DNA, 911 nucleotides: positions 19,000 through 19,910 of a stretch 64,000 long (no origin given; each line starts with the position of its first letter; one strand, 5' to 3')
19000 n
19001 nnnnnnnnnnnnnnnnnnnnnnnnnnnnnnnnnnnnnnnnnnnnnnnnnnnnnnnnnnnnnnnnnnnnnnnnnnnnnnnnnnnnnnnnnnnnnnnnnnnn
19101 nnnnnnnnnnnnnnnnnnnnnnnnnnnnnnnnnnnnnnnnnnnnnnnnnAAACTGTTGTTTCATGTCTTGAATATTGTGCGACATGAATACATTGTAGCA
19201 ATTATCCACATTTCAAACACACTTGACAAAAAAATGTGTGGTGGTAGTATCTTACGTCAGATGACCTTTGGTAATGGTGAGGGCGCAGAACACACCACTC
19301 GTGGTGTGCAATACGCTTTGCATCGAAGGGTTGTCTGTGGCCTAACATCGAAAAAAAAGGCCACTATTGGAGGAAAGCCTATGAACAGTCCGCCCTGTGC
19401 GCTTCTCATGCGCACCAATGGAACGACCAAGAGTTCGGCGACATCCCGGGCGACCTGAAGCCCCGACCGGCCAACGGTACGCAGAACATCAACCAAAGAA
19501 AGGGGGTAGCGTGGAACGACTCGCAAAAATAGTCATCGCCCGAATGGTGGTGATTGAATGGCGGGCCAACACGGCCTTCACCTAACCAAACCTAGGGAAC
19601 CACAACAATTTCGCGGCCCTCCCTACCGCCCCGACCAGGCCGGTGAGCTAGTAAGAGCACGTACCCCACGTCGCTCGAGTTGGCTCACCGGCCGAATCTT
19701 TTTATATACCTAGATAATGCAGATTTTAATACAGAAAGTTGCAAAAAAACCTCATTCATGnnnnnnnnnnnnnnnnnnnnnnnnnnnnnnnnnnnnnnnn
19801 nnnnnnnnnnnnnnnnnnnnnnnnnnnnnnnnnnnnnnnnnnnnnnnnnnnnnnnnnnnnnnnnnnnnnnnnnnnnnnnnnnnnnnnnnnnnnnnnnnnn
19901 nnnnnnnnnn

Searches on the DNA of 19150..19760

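Call 38: search_rna_families(source=window, start=19150, end=19760, threshold=evalue, max_evalue=10, show_alignments=2)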
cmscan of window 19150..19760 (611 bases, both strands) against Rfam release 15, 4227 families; matches with E-value up to 10: 0.
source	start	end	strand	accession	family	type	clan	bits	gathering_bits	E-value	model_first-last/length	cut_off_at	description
